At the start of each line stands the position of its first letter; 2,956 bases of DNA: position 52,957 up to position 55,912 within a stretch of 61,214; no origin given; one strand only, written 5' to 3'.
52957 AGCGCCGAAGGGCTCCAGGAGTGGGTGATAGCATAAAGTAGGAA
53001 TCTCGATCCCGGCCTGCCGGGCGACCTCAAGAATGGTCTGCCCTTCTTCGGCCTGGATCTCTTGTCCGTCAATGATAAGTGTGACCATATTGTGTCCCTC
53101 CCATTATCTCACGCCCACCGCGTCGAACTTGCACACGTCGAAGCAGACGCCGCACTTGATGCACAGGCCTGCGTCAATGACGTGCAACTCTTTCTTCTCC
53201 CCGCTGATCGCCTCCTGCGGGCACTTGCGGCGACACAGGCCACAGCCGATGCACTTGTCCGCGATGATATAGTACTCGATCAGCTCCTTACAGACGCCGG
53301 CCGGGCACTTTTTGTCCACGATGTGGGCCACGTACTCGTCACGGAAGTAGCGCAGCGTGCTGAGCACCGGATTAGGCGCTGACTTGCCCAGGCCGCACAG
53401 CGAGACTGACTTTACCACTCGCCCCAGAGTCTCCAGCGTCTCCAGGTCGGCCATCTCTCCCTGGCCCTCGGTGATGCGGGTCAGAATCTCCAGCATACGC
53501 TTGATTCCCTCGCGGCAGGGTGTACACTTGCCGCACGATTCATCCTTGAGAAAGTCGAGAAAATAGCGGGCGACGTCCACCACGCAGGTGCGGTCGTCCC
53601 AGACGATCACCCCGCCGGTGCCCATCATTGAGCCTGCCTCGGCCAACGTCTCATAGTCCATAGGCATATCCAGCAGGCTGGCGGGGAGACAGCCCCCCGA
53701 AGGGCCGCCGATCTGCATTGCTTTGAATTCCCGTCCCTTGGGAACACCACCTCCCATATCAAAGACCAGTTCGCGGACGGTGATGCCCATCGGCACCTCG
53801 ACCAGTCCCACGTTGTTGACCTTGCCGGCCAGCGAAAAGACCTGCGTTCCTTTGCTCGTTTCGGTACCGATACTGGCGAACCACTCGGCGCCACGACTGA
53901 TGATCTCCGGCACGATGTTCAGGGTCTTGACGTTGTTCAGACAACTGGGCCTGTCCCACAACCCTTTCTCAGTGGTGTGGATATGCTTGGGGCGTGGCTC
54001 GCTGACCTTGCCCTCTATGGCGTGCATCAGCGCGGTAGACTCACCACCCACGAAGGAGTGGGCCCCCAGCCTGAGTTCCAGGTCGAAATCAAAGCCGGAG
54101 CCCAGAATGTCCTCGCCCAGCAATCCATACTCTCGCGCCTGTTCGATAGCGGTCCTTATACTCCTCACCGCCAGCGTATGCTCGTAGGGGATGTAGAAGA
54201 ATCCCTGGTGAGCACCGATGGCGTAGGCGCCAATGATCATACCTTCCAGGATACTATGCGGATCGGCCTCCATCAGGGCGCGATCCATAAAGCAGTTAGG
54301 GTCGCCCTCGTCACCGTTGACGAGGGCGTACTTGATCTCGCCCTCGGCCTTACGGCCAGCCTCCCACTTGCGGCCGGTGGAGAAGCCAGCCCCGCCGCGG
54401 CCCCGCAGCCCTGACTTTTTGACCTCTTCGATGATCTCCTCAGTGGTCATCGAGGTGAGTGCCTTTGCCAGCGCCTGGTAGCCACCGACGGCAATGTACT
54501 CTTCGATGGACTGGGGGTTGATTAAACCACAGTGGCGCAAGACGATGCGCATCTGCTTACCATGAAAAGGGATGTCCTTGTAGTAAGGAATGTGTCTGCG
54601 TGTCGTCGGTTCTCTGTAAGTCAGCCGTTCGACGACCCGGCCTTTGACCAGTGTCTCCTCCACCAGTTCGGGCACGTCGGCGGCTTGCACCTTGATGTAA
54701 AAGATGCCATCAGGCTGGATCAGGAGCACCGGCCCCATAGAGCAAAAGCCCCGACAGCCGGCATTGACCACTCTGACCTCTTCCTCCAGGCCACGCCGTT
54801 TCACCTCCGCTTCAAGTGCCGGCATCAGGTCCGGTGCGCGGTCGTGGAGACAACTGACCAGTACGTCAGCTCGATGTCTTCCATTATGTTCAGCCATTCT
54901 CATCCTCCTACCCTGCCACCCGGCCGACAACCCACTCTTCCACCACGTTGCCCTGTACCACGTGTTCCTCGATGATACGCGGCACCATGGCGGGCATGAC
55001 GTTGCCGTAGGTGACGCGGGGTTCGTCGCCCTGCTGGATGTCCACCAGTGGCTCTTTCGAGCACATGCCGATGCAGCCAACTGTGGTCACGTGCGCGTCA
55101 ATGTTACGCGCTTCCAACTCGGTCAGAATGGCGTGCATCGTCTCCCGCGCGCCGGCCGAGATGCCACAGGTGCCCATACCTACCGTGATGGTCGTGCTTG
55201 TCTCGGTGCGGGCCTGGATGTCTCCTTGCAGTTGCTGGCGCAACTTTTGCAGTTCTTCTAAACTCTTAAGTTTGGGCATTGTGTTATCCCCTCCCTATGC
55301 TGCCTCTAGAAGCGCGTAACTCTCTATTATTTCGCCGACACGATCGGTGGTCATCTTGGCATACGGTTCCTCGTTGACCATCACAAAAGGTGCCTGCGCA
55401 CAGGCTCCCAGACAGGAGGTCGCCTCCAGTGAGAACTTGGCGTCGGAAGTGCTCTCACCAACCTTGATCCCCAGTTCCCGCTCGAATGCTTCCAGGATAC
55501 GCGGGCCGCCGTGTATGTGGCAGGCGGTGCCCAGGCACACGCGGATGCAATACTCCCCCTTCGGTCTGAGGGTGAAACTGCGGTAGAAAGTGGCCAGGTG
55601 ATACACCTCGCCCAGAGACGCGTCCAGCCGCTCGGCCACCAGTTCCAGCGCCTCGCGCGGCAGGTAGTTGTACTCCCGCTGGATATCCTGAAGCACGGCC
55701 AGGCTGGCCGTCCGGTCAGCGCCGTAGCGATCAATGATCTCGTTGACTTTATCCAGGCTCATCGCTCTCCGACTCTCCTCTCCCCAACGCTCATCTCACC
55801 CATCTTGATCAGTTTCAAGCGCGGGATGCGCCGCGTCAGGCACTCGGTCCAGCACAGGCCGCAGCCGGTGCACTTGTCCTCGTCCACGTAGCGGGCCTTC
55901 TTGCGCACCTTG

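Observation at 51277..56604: hdrA is split in two around an inserted NuoE / 2Fe-2S ferredoxin / NuoF module, and its C-terminal piece is fused to a NuoG-like domain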

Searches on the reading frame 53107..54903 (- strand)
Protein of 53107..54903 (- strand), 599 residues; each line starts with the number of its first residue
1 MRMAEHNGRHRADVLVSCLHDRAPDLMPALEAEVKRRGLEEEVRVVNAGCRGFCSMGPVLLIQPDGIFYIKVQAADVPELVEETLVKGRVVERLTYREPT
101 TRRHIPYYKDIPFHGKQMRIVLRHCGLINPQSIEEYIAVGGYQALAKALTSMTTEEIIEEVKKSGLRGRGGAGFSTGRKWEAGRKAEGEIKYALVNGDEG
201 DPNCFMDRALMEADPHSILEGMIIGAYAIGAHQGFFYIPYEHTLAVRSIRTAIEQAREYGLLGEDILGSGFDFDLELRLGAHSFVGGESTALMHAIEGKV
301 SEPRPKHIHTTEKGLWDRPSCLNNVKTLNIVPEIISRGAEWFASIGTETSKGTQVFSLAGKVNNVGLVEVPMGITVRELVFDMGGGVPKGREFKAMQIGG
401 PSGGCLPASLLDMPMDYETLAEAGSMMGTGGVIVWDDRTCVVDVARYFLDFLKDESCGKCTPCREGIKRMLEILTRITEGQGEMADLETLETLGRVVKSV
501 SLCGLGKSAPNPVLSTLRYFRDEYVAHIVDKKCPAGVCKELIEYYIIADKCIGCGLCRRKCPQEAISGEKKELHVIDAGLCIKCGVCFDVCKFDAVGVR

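Call 5: search_protein_families(library=pfam, proteins=[window:53107-54903:-], max_evalue=0.01)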
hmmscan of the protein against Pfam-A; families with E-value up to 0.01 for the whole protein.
window:53107-54903:- (599 aa): 12 families
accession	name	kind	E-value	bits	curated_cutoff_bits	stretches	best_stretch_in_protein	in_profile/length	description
PF01512.22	Complex1_51K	-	4.6e-38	130.9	31.2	1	161-332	1-149/150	Nuo51 FMN-binding domain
PF10589.14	NADH_4Fe-4S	-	1.5e-34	118.2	23.5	1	443-527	1-85/85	NADH-ubiquinone oxidoreductase-F iron-sulfur binding region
PF00037.32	Fer4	-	4e-12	45.8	21.1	2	544-567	1-24/24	4Fe-4S binding domain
PF14697.11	Fer4_21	-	4.1e-08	33.7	35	1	546-595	3-56/59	4Fe-4S dicluster domain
PF12797.12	Fer4_2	-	1.4e-07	31.5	24.5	2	545-562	4-21/22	4Fe-4S binding domain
PF12838.12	Fer4_7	-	2.5e-07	31.5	27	1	550-595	1-52/52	4Fe-4S dicluster domain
PF13187.11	Fer4_9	-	3.3e-07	30.6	27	1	550-593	1-49/52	4Fe-4S dicluster domain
PF13237.11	Fer4_10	-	1.1e-06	28.8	25.5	1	545-591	3-52/53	4Fe-4S dicluster domain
PF10531.15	SLBB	-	0.00014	22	27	1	356-404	2-53/55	SLBB domain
PF13183.11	Fer4_8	-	0.00093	20.1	27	1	548-563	2-66/68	4Fe-4S dicluster domain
PF12837.12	Fer4_6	-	0.001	19.3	25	1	575-595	3-23/24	4Fe-4S binding domain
PF22461.2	SLBB_2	-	0.0019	18.7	27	1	355-408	2-57/79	SLBB domain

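Call 38: search_solved_structures(query=window:53107-54903:-, max_evalue=1e-30, show_alignments=2)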
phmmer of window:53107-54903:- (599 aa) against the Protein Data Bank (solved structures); distinct sequences matched with E-value up to 1e-30: 63 (the best 60 are shown).
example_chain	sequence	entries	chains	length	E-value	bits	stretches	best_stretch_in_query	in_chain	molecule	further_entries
7t2r_B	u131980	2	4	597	3.6e-233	778.8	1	17-597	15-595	NiFe hydrogenase subunit B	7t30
7q4v_B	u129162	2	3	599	6.3e-225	751.6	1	18-596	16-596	Iron hydrogenase HydB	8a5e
8a6t_B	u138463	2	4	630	1.2e-220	737.4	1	41-595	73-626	Electron bifurcating hydrogenase subunit HydB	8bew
9mqx_B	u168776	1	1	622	3.8e-213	712.7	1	17-596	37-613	NADH:ubiquinone oxidoreductase, NADH-binding (51 kD) subunit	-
9bov_B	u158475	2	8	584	1.3e-200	671.3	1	26-598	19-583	NADH dehydrogenase (Quinone)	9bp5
9n5u_B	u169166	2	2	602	3.7e-194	649.9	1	25-597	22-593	NfnB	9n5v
7p5h_B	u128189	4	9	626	8.2e-193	645.5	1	40-596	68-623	Fe-hydrogenase, subunit beta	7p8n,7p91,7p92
8oh5_B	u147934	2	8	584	7.6e-192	642.3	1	26-598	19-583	NAD-reducing hydrogenase subunit HoxF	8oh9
7q4w_B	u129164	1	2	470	8.3e-191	638.9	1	133-596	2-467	Iron hydrogenase HydB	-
6vw7_B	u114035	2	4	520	4.9e-109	368.8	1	24-524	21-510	NAD-dependent formate dehydrogenase beta subunit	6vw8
2fug_1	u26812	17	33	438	1.2e-106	360.9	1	119-531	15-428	NADH-quinone oxidoreductase chain 1 | NADH-QUINONE OXIDOREDUCTASE SUBUNIT 1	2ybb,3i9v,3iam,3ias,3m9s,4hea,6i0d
7p64_F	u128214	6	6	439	4e-103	349.3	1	130-528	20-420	NADH-quinone oxidoreductase subunit F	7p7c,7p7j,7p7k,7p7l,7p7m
7p61_F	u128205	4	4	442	4e-103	349.3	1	130-528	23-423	NADH-quinone oxidoreductase subunit F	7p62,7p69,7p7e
7awt_F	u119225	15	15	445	4.1e-103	349.3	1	130-528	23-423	NADH-quinone oxidoreductase subunit F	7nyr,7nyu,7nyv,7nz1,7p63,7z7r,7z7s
9q8i_F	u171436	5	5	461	4.6e-103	349.1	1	130-528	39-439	NADH-quinone oxidoreductase subunit F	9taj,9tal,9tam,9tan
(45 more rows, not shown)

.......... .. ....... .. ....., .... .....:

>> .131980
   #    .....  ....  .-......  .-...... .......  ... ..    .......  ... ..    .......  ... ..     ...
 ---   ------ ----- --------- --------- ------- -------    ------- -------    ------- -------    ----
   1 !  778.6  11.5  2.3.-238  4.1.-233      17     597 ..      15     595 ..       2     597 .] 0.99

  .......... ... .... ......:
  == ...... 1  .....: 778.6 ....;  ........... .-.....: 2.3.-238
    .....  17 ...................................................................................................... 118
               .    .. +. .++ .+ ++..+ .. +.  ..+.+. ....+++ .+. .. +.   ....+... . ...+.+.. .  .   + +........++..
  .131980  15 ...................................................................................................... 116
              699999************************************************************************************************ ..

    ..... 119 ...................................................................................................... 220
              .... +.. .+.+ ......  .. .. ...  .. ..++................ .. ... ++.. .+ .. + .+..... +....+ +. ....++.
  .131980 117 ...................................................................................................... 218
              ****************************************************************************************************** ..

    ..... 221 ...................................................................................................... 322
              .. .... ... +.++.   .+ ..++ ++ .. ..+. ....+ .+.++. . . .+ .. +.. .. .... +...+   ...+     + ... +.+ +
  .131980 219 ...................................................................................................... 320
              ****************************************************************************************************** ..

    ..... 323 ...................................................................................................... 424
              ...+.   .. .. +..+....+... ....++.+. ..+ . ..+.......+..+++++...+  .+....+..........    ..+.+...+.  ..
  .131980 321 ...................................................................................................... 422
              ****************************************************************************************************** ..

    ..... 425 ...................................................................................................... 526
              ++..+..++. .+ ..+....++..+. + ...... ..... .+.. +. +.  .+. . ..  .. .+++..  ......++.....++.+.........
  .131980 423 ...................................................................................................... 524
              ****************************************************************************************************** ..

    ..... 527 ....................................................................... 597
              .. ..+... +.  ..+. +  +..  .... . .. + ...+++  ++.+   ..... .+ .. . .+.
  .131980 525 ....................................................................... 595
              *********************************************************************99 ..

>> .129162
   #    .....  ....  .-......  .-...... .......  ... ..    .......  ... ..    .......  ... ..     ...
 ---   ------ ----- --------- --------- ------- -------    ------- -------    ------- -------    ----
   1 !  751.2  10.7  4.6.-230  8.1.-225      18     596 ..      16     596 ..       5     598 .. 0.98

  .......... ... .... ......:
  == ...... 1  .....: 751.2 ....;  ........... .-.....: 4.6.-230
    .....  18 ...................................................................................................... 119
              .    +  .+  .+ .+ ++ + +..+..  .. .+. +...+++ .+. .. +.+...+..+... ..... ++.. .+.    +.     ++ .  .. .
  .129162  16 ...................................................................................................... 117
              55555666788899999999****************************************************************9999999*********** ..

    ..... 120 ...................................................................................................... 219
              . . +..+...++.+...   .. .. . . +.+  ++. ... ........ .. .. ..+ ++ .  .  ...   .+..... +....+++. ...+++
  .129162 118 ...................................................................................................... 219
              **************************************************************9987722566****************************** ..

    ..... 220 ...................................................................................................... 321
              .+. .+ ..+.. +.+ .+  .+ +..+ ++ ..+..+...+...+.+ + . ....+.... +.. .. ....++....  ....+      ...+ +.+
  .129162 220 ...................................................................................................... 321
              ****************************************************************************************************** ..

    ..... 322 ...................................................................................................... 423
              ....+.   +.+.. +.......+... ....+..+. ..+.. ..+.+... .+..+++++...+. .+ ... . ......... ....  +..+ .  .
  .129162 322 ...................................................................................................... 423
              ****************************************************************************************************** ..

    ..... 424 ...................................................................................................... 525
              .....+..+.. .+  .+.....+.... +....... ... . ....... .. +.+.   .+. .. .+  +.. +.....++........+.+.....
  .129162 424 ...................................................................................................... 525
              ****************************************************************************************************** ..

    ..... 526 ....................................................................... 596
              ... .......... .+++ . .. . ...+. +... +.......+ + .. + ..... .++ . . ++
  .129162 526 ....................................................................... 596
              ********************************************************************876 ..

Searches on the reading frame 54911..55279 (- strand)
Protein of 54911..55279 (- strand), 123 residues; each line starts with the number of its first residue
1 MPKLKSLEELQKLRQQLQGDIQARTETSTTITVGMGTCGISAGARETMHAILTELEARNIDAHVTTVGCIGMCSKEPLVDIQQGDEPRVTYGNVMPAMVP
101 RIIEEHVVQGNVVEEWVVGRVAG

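Call 5: search_protein_families(library=pfam, proteins=[window:54911-55279:-], max_evalue=0.01)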
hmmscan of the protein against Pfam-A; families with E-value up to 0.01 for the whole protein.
window:54911-55279:- (123 aa): 4 families
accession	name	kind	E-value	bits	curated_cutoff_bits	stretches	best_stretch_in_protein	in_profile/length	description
PF01257.25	2Fe-2S_thioredx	-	9.7e-05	22.7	24.8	1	27-105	64-143/145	Thioredoxin-like [2Fe-2S] ferredoxin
PF07796.16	DUF1638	-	0.0051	17.1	27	1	9-57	9-57/161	Protein of unknown function (DUF1638)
PF00919.26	UPF0004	-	0.0056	17.1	27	1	11-82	17-90/98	Uncharacterized protein family UPF0004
PF06999.17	Suc_Fer-like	-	0.0098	16.4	34.9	0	86-116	158-188/191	Sucrase/ferredoxin-like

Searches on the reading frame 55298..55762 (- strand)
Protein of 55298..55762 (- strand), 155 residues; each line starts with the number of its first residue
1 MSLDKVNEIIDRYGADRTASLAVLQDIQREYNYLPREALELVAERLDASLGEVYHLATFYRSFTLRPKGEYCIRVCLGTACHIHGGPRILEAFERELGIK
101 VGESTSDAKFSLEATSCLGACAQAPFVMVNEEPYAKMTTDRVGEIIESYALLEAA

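Call 5: search_protein_families(library=pfam, proteins=[window:55298-55762:-], max_evalue=0.01)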
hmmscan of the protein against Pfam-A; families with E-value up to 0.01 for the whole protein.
window:55298-55762:- (155 aa): 1 family
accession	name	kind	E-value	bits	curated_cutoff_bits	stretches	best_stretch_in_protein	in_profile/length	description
PF01257.25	2Fe-2S_thioredx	-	2.6e-50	170.5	24.8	1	6-149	1-144/145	Thioredoxin-like [2Fe-2S] ferredoxin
